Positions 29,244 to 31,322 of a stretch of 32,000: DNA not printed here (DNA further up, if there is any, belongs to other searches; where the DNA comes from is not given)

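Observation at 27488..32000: Unusual gene set behind the riboswitch: orthocaspase, lipoprotein, B12-radical SAM enzyme, EPAH-repeat protein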

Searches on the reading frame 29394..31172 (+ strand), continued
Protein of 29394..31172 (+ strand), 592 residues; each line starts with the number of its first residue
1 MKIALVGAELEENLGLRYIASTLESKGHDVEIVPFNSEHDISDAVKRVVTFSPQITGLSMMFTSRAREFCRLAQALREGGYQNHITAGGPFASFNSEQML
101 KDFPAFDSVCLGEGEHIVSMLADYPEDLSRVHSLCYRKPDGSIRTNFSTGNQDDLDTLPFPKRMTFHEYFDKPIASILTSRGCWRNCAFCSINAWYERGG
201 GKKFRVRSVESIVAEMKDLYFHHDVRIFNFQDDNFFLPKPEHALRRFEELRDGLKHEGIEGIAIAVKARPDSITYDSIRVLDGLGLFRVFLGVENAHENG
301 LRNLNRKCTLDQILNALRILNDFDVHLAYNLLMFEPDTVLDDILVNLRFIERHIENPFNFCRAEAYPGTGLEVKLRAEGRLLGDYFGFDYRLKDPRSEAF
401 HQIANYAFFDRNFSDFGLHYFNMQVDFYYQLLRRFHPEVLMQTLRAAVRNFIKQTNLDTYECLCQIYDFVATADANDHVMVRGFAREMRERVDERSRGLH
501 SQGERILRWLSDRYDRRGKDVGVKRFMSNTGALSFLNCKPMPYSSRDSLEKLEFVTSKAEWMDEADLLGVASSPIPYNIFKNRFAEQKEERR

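Call 49: search_solved_structures(query=window:29394-31172:+, max_evalue=0.001)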
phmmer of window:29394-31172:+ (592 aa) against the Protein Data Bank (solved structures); distinct sequences matched with E-value up to 0.001: 2.
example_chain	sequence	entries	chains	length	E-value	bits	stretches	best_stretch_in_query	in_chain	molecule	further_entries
5ul2_A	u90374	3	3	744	1.5e-13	53.4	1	29-352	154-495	OxsB protein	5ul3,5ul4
9ccb_A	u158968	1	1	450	1.7e-06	30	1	86-372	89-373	Radical SAM core domain-containing protein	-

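Call 53: find_homologous_proteins(query=L001:12655-15024:+, max_evalue=0.001)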
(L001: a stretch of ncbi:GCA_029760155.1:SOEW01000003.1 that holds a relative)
Query L001:12655-15024:+ (789 aa): 563 proteins with E <= 0.001 among 8000 candidates; the best 120 are listed.
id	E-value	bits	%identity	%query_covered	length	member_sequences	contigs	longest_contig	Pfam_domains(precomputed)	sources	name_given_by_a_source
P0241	0.0e+0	1919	100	100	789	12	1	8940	-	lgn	-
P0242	0.0e+0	1606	83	99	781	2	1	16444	-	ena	-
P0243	0.0e+0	1590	82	99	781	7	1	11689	-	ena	-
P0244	0.0e+0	1572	81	99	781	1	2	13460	-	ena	-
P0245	0.0e+0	1556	81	98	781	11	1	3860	-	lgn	-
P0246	0.0e+0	1504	77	99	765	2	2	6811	-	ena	-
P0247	0.0e+0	1475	76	100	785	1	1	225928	-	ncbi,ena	-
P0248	0.0e+0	1474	76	100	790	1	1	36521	-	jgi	jgi:hypothetical protein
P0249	0.0e+0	1468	75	99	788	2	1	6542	-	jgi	jgi:hypothetical protein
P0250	0.0e+0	1458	75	100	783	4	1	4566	-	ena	-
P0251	0.0e+0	1404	74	100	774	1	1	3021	-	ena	-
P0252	0.0e+0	1373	86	82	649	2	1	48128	-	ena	-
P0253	0.0e+0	1367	74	97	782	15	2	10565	-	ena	-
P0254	0.0e+0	1365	72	98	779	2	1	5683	-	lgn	-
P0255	0.0e+0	1359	71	98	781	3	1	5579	-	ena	-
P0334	3.5e-275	933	54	99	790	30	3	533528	-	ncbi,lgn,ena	-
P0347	8.7e-259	879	51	99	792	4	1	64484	-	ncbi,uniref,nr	ncbi:hypothetical protein OM076_35925 [Solirubrobacter ginsenosidimutans]|uniref:Uncharacterized pro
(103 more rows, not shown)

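Call 54: find_encoding_contigs(protein=P0247, flank=9000, max_places=1)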
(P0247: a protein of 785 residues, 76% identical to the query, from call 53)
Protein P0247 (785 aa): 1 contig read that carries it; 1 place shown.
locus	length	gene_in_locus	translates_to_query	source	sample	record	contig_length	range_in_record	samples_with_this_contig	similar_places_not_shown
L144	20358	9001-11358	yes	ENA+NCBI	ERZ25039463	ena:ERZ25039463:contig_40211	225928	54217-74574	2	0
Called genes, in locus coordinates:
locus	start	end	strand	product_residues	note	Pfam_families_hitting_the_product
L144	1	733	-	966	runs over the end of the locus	PF00211:Guanylate_cyc, PF13401:AAA_22, PF25872:HTH_77, PF13424:TPR_12, PF13374:TPR_10, PF13424:TPR_12, PF17874:TPR_MalT, PF13424:TPR_12, +5 more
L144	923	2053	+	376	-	PF01609:DDE_Tnp_1, PF13751:DDE_Tnp_1_6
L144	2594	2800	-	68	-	-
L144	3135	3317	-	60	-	-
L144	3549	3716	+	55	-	-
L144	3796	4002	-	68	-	-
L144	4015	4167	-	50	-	-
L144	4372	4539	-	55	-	-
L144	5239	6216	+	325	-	PF04392:ABC_sub_bind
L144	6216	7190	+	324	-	PF04392:ABC_sub_bind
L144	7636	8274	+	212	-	-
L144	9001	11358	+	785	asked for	-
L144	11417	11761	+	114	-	-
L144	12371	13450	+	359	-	PF13565:HTH_32 (faint), PF13683:rve_3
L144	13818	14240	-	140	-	PF13291:ACT_4 (faint), PF01842:ACT (weak), PF13740:ACT_6 (weak)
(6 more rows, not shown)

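Call 55: find_encoding_contigs(protein=P0334, flank=9000, max_places=1)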
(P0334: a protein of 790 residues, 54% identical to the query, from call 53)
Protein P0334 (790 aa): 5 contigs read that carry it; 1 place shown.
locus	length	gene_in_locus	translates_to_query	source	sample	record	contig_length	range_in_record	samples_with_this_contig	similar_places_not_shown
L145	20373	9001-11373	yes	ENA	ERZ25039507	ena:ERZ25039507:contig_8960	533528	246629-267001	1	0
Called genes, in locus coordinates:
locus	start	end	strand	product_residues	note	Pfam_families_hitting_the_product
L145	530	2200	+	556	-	PF00390:malic, PF03949:Malic_M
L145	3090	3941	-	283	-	PF13429:TPR_15 (weak), PF13432:TPR_16 (faint), PF16918:PknG_TPR (faint), PF23914:TPR_CcmH_CycH (faint), PF00515:TPR_1 (faint), PF07719:TPR_2 (weak), PF13414:TPR_11 (weak), PF14559:TPR_19 (weak), +2 more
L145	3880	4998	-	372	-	PF00069:Pkinase, PF07714:PK_Tyr_Ser-Thr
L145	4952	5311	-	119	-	PF00069:Pkinase, PF07714:PK_Tyr_Ser-Thr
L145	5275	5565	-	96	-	-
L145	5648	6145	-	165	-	PF00583:Acetyltransf_1, PF13508:Acetyltransf_7 (weak)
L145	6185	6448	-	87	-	-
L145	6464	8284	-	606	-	PF00474:SSF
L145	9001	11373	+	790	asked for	-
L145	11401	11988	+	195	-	PF07098:DUF1360 (faint)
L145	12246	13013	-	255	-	-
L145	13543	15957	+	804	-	PF00933:Glyco_hydro_3, PF01915:Glyco_hydro_3_C, PF14310:Fn3-like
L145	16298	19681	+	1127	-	PF13620:CarboxypepD_reg, PF25183:OMP_b-brl_4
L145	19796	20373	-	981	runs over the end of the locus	PF07494:Reg_prop (faint), PF23748:Beta-prop_LRRK2 (faint), PF07495:Y_Y_Y, PF07730:HisKA_3, PF02518:HATPase_c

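Call 56: find_encoding_contigs(protein=P0347, flank=9000, max_places=1)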
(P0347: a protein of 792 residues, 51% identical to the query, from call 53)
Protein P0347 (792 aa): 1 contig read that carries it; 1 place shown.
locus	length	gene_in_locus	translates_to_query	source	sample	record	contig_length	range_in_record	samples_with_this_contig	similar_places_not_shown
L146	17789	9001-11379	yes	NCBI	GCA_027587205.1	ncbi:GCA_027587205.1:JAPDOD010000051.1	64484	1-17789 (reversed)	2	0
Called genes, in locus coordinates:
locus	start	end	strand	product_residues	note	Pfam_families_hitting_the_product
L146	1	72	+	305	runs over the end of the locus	PF03631:Virul_fac_BrkB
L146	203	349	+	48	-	-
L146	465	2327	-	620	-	PF24684:Vgb_lyase (weak), PF07494:Reg_prop (faint), PF08450:SGL (faint), PF24684:Vgb_lyase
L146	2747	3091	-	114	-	-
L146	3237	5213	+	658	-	-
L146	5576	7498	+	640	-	-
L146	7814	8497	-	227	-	-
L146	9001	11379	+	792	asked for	-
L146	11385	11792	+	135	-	PF07098:DUF1360 (faint)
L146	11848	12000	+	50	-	-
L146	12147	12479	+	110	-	-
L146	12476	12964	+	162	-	-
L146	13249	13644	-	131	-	-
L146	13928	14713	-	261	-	PF13489:Methyltransf_23, PF01135:PCMT, PF01209:Ubie_methyltran, PF02353:CMAS (weak), PF13847:Methyltransf_31, PF08241:Methyltransf_11, PF08242:Methyltransf_12, PF13649:Methyltransf_25, +2 more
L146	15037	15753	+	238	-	PF01209:Ubie_methyltran, PF13489:Methyltransf_23, PF13847:Methyltransf_31, PF08241:Methyltransf_11, PF08242:Methyltransf_12, PF13649:Methyltransf_25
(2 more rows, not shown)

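Call 57: search_protein_families(library=padloc, proteins=[window:29394-31172:+, L001:12655-15024:+, L002:15122-15544:+, L001:16087-18822:+, L001:18971-19561:+, L001:19545-20270:+], max_evalue=0.01)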
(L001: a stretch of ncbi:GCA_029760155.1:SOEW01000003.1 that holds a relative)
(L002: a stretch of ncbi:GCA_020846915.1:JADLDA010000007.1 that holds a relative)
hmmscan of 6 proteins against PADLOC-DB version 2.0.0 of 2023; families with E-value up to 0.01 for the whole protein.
window:29394-31172:+ (592 aa): 1 family
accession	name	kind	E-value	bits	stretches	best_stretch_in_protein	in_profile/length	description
PDLC04689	PDC-M51A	-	7.5e-10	36.2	1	14-331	24-330/420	-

L001:12655-15024:+ (789 aa): 0 families

L002:15122-15544:+ (140 aa): 0 families

L001:16087-18822:+ (911 aa): 43 families (the best 25 are shown)
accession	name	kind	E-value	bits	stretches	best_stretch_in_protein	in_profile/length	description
PDLC02842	DpdE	-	3.3e-130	433.8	1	374-909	626-1174/1176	DpdE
PDLC00633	ZorD1|ZorD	-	5.8e-119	396.6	1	444-891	438-886/908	"SWI2/SNF2 helicase, Mrr-like nuclease"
PDLC02850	DpdE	-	1.7e-98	329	1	437-909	793-1260/1282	DpdE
PDLC02849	DpdE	-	2e-95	318.7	1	292-911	241-853/857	DpdE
PDLC02845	DpdE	-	1.3e-94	316.1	1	447-892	841-1275/1293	DpdE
PDLC00632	ZorD1|ZorD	-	2e-90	302.2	2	544-894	717-1084/1101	"SWI2/SNF2 helicase, Mrr-like nuclease"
PDLC00631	ZorD1|ZorD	-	5.9e-90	300.5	1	450-889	442-909/1071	"SWI2/SNF2 helicase, Mrr-like nuclease"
PDLC02851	DpdE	-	7.1e-90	300.2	1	429-901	579-1046/1055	DpdE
PDLC00629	ZorD1|ZorD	-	2.6e-86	288.5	1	442-864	475-923/1012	"SWI2/SNF2 helicase, Mrr-like nuclease"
PDLC00634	ZorD1|ZorD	-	1.5e-83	279.3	1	438-863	483-934/1208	"SWI2/SNF2 helicase, Mrr-like nuclease"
PDLC00628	ZorD1|ZorD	-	1e-70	236.7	1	442-882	505-957/1171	"SWI2/SNF2 helicase, Mrr-like nuclease"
PDLC00627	ZorD1|ZorD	-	4.4e-65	218.2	2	544-894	608-993/1006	"SWI2/SNF2 helicase, Mrr-like nuclease"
PDLC02854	DpdE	-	1.2e-58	196.8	2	544-885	703-1057/1083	DpdE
PDLC02848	DpdE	-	2e-57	192.8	1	435-776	343-679/856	DpdE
PDLC02852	DpdE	-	3.4e-40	135.8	2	450-694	466-693/905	DpdE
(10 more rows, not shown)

L001:18971-19561:+ (196 aa): 0 families

L001:19545-20270:+ (241 aa): 3 families
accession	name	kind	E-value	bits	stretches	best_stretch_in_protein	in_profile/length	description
PDLC03221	MTase_II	-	4e-94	313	1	17-207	14-204/272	Type II methyltransferase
PDLC03262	MTase_II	-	4.1e-72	240.2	1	23-202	9-186/204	Type II methyltransferase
PDLC03723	oMTase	-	0.0089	13.4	0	52-100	27-75/414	orphan methyltransferase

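Call 79: predict_structure(alignment_id=A2)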
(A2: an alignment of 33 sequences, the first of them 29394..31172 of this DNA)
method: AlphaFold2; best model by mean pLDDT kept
length: 592 residues; sequences in the alignment: 33
mean_pLDDT: 76.0   pTM: 0.76
mean pLDDT of the five models: 76.0, 75.6, 73.3, 71.8, 68.8
residues with pLDDT >= 90: 183; 70-90: 230; 50-70: 84; < 50: 95
segments of 3 or more residues with pLDDT < 50: 357-359, 361-375, 379-382, 384-388, 521-578, 587-592
pLDDT, mean of each block of 10 residues (from residue 1): 85 78 93 87 95 94 73 95 90 82 93 86 92 91 83 80 78 88 59 59 82 95 92 75 94 97 88 91 90 71 65 84 79 70 82 60 44 49 50 82 79 66 86 89 89 85 92 89 89 89 92 79 32 28 34 28 28 43 54 43
secondary structure, 60 per line:
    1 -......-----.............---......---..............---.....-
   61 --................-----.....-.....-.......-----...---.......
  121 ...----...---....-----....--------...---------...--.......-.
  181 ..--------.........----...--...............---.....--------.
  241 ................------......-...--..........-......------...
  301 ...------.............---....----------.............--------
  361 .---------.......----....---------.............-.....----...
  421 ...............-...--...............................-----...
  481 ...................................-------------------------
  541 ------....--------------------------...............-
elements in order: E2-7 H13-25 E29-34 H38-51 E55-59 H63-78 E84-88 H90-94 H96-102 E108-110 H114-123 E134-137 E143-146 E167-169 E172-178 E180-182 H191-199 E204-206 H209-223 E227-231 H240-256 E263-268 H275-284 E286-291 H298-303 H310-322 E326-329 H340-352 H371-377 H382-385 H395-407 H409-413 H418-435 H442-472 H478-515 H547-550 H577-591

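Call 82: fold_search(model_id=the predicted structure, library=pdb)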
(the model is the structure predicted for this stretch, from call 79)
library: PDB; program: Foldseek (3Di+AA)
matches with E <= 10: 1714; with E <= 0.001: 51
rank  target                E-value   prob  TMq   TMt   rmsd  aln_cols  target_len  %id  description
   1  5ul4                  5.5e-19  1.00  0.56  0.46  10.0       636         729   16  Structure of Cobalamin-dependent S-adenosylmethionine radical enzyme OxsB with aqua-cobalamin and S-adenosylmethionine b (released 2017-04-19)
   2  5ul3                  1.6e-18  1.00  0.57  0.48   9.8       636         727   17  Structure of Cobalamin-dependent S-adenosylmethionine radical enzyme OxsB with aqua-cobalamin bound (released 2017-04-19)
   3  5ul2                  3.1e-18  1.00  0.57  0.47  10.0       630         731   16  Structure of Apo, SeMet-labeled Cobalamin-dependent S-adenosylmethionine radical enzyme OxsB (released 2017-04-19)
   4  6wte_A                4.5e-15  1.00  0.46  0.48   6.5       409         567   17  Structure of radical S-adenosylmethionine methyltransferase, TsrM, from Kitasatospora setae with cobalamin and [4Fe-4S (released 2020-12-23)
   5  6wtf_A                6.9e-15  1.00  0.48  0.52   4.6       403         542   16  Structure of radical S-adenosylmethionine methyltransferase, TsrM, from Kitasatospora setae with tryptophan substrate  (released 2020-12-23)
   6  6wtf_B                1.1e-14  1.00  0.48  0.52   4.9       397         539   16  Structure of radical S-adenosylmethionine methyltransferase, TsrM, from Kitasatospora setae with tryptophan substrate  (released 2020-12-23)
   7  6wte_B                1.2e-14  1.00  0.48  0.53   4.7       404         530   16  Structure of radical S-adenosylmethionine methyltransferase, TsrM, from Kitasatospora setae with cobalamin and [4Fe-4S (released 2020-12-23)
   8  9ccb                  1.1e-13  1.00  0.46  0.62  12.5       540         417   16  X-ray crystal structure of methyl-coenzyme M reductase glutamine methylase (MgmA) from Methanothermobacter marburgensis  (released 2025-01-01)
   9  9n1c                  3.4e-13  1.00  0.46  0.44  13.3       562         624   14  Crystal structure of CysS from Corallococcus sp. CA054B with 5'-deoxyadenosine, methionine, and pantetheinylated 3-ethox (released 2026-01-28)
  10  7kdx_A                3.4e-13  1.00  0.46  0.42  13.3       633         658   14  Crystal structure of Streptomyces tokunonesis TokK with hydroxycobalamin, 5'-deoxyadenosine, and methionine (released 2022-01-12)
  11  9n1d                  5.2e-13  1.00  0.46  0.44  13.1       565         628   14  Crystal structure of CysS from Corallococcus sp. CA054B with 5'-deoxyadenosine and methionine bound (released 2026-01-28)
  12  9n1b                  7.1e-13  1.00  0.46  0.44  13.3       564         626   14  Crystal structure of CysS from Corallococcus sp. CA054B with 5'-deoxyadenosine, methionine, and pantetheinylated 3-metho (released 2026-01-28)
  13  7kdx_B                1.5e-12  1.00  0.47  0.42  12.6       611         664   13  Crystal structure of Streptomyces tokunonesis TokK with hydroxycobalamin, 5'-deoxyadenosine, and methionine (released 2022-01-12)
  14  7kdy_A                2.1e-12  1.00  0.47  0.43  12.9       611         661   14  Crystal structure of Streptomyces tokunonesis TokK with hydroxycobalamin, 5'-deoxyadenosine, methionine, and (2R)-pant (released 2022-01-12)
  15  7kdy_B                3.9e-12  1.00  0.46  0.42  14.6       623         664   13  Crystal structure of Streptomyces tokunonesis TokK with hydroxycobalamin, 5'-deoxyadenosine, methionine, and (2R)-pant (released 2022-01-12)
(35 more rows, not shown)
